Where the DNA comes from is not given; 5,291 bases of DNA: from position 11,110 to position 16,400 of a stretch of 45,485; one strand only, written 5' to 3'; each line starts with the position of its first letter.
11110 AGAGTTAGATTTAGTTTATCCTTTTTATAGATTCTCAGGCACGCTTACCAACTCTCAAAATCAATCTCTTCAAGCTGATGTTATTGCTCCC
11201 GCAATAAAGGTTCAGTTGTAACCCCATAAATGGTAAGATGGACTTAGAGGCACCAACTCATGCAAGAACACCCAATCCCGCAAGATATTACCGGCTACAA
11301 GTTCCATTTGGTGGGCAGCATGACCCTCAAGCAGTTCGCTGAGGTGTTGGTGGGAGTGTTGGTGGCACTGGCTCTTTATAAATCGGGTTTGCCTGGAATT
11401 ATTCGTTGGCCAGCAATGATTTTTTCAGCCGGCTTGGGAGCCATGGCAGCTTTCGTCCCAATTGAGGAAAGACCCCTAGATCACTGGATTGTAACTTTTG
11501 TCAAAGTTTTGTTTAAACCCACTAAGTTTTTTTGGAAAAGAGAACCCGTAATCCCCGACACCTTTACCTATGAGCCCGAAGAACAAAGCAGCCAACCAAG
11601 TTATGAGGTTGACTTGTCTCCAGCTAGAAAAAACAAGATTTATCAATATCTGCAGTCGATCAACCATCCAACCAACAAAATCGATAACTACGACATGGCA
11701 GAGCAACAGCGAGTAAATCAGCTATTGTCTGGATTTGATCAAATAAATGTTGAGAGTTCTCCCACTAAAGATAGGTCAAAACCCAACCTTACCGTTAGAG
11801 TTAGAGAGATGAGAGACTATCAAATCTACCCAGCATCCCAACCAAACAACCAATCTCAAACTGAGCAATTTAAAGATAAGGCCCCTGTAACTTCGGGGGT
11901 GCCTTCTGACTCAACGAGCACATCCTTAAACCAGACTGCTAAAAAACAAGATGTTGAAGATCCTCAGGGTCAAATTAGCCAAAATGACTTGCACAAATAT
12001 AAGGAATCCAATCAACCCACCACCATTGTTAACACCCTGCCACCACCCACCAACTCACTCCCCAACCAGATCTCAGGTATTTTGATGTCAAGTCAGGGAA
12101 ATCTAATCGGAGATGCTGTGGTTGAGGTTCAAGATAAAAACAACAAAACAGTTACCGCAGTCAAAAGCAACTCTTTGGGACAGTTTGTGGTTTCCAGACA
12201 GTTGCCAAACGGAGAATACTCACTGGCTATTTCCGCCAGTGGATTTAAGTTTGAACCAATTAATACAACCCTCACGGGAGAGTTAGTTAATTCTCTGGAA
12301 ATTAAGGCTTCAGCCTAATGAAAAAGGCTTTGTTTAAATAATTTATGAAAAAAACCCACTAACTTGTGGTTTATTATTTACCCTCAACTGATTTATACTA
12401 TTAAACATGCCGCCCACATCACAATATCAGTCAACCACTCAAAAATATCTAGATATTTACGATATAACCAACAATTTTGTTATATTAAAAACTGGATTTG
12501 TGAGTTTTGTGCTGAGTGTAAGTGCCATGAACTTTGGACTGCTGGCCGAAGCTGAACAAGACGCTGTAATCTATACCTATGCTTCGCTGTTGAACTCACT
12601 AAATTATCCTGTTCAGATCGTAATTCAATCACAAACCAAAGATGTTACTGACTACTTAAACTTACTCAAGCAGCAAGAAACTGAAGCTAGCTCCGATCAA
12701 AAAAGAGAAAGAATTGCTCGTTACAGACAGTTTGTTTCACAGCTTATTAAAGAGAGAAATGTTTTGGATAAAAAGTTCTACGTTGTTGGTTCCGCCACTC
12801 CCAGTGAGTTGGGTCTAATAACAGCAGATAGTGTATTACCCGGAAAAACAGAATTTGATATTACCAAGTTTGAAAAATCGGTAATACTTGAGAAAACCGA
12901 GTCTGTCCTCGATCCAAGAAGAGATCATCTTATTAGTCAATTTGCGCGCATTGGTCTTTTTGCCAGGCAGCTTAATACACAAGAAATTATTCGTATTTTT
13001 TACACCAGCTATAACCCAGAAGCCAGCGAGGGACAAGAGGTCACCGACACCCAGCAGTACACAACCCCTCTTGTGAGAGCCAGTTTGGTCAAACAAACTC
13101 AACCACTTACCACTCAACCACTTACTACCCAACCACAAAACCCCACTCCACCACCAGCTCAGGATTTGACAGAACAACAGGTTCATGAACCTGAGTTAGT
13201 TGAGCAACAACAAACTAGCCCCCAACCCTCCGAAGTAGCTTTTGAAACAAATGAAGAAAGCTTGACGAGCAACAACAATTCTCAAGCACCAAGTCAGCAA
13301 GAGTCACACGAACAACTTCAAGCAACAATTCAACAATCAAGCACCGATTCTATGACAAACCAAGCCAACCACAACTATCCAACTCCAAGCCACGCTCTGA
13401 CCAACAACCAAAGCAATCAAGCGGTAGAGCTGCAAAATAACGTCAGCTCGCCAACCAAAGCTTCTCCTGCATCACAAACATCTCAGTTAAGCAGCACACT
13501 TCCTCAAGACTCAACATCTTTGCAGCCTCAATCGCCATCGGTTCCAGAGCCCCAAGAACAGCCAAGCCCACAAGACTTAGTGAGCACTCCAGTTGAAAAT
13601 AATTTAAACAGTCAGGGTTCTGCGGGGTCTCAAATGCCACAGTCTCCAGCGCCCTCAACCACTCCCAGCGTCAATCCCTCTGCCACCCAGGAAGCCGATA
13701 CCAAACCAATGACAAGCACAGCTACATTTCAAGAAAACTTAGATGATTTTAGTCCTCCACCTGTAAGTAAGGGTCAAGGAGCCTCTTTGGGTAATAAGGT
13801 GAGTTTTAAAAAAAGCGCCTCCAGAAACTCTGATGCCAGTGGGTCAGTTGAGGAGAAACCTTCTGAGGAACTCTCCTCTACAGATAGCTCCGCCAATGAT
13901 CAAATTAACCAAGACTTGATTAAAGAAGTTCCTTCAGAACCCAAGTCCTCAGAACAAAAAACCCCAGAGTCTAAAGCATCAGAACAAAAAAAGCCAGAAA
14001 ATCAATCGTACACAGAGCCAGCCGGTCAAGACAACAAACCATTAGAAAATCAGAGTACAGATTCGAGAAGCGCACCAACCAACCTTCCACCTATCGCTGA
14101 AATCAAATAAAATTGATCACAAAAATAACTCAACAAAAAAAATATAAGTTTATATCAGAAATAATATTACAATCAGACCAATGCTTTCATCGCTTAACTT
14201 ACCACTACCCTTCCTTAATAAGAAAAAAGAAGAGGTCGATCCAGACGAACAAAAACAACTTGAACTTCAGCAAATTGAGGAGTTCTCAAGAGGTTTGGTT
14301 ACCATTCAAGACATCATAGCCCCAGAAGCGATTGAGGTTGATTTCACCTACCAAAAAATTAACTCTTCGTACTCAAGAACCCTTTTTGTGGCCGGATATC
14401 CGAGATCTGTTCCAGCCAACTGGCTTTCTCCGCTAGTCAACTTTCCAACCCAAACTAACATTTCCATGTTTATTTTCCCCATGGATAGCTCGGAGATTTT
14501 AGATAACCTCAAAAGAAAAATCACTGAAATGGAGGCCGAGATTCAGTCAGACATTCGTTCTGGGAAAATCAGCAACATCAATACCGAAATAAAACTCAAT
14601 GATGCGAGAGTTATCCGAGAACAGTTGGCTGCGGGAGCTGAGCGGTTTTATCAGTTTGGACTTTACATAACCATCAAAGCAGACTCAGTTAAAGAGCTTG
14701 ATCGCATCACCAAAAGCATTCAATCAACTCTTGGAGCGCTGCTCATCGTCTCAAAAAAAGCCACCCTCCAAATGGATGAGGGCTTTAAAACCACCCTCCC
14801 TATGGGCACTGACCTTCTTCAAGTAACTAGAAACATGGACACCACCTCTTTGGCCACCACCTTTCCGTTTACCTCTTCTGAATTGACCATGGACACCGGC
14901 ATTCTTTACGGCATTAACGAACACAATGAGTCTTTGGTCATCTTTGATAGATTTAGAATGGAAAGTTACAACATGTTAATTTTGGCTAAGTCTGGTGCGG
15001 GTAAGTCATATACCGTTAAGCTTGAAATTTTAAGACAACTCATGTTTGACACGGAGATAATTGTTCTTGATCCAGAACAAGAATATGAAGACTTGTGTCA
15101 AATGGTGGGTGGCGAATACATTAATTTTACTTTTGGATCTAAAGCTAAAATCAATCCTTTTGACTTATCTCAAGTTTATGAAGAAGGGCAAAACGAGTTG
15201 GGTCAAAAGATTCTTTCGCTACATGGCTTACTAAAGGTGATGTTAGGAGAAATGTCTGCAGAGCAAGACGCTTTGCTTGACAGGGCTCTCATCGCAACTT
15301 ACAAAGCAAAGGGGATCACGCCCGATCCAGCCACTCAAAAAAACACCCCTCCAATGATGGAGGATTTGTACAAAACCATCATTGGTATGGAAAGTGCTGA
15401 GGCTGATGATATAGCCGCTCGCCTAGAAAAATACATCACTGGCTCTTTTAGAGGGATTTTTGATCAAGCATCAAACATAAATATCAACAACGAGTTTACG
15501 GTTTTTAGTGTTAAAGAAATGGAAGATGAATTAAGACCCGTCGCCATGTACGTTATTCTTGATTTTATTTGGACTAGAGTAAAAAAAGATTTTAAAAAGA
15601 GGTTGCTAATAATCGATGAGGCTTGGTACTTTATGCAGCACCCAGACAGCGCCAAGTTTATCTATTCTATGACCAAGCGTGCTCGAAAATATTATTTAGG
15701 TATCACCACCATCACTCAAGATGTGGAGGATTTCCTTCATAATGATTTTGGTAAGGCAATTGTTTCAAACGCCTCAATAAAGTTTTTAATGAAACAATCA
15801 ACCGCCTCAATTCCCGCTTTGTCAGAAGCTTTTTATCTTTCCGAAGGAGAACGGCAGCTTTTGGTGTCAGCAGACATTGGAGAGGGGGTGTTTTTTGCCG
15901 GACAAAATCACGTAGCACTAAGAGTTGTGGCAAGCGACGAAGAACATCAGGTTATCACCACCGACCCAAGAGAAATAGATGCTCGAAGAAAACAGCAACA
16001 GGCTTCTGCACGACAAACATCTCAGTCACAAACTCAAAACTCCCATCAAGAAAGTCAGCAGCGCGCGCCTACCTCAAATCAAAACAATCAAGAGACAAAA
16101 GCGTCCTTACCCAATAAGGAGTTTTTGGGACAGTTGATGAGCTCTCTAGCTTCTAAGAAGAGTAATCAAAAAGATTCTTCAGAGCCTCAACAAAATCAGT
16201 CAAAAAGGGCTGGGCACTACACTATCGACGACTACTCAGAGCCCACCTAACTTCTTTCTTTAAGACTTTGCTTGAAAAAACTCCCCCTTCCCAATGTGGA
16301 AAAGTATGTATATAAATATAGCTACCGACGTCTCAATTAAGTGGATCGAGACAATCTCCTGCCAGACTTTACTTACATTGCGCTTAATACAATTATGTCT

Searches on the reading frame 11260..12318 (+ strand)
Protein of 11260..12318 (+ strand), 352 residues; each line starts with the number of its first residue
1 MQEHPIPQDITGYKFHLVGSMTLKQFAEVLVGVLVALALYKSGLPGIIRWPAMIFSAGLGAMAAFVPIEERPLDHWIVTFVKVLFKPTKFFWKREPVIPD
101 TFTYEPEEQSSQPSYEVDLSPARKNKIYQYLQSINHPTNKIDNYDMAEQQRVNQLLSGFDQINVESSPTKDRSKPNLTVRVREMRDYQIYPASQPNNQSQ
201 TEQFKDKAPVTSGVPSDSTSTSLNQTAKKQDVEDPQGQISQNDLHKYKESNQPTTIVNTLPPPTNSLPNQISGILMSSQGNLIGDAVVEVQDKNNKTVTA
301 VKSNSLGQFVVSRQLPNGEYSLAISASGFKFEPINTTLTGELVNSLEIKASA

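Call 5: search_protein_families(library=pfam, proteins=[window:11260-12318:+], max_evalue=0.001)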
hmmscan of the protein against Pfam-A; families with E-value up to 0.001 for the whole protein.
window:11260-12318:+ (352 aa): 3 families
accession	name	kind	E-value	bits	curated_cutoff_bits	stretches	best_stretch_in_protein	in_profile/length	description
PF13620.12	CarboxypepD_reg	-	2.3e-09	37.9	32.3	1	270-330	1-60/82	Carboxypeptidase regulatory-like domain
PF12666.12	PrgI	-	2.2e-06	28.6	27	1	5-90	1-89/91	PrgI family protein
PF13715.12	CarbopepD_reg_2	-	0.00074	19.9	32.2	0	271-349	1-75/88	CarboxypepD_reg-like domain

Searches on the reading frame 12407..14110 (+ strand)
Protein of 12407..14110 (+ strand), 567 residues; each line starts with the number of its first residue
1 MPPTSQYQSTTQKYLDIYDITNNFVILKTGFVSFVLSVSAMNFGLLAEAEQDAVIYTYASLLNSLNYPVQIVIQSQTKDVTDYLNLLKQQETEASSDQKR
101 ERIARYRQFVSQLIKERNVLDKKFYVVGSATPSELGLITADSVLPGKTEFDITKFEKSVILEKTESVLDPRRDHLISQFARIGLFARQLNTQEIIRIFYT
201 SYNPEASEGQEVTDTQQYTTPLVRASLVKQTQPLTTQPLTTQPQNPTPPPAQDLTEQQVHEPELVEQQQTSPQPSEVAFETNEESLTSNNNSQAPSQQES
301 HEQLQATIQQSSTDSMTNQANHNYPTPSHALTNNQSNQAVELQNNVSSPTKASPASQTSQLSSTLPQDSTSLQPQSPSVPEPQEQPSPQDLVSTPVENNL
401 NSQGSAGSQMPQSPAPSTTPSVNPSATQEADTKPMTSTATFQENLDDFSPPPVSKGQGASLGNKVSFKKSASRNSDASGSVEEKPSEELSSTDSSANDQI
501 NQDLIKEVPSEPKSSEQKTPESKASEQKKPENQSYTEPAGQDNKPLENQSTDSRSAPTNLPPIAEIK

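Call 5: search_protein_families(library=pfam, proteins=[window:12407-14110:+], max_evalue=0.001)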
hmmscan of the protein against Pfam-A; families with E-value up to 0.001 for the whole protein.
window:12407-14110:+ (567 aa): 0 families

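Call 54: search_protein_families(library=ncbifam, proteins=[window:12407-14110:+], max_evalue=0.01)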
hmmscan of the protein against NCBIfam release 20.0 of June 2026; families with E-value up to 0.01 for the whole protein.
window:12407-14110:+ (567 aa): 2 families
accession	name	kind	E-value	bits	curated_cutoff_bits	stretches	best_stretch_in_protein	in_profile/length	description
NF045975.1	VirB4_plasma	equivalog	1.5e-08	32.9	590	1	11-216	104-289/894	Mbov_0397 family ICE element conjugal transfer ATPase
NF041427.1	TrsD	subfamily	2.7e-08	33.9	200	1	17-128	21-142/201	TrsD/TraD family conjugative transfer protein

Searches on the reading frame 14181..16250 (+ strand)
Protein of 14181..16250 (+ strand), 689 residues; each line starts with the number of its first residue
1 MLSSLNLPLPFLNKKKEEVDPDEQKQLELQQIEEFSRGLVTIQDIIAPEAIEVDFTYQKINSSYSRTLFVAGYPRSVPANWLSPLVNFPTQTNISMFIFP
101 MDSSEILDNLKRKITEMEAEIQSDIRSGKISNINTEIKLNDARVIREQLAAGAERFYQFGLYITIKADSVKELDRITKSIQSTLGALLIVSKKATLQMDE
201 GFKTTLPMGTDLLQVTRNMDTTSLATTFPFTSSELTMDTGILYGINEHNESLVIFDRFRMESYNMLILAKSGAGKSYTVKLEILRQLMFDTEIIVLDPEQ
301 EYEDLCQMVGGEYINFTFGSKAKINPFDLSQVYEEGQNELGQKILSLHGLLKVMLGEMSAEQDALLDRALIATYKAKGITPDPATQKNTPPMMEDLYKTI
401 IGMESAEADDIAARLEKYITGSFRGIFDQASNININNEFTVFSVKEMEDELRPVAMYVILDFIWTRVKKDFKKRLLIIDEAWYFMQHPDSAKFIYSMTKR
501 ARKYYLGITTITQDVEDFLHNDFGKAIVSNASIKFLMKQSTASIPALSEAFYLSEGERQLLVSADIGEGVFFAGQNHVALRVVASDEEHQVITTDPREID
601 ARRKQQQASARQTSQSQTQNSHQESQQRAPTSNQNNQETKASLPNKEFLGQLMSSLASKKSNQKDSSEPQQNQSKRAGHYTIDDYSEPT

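Call 5: search_protein_families(library=pfam, proteins=[window:14181-16250:+], max_evalue=0.001)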
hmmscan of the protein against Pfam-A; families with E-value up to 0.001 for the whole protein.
window:14181-16250:+ (689 aa): 4 families
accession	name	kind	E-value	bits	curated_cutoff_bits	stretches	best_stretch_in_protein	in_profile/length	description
PF19044.6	P-loop_TraG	-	1.4e-26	93.5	25.8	1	261-566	28-347/413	TraG P-loop domain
PF12846.13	AAA_10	-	1.8e-12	47.5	27.5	1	261-527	20-295/362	AAA-like domain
PF01935.23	DUF87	-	2.1e-08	35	23.2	1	264-330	25-93/220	Helicase HerA, central domain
PF03135.19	CagE_TrbE_VirB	-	0.00023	21.6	21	0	147-207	133-196/204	CagE, TrbE, VirB family, component of type IV transporter system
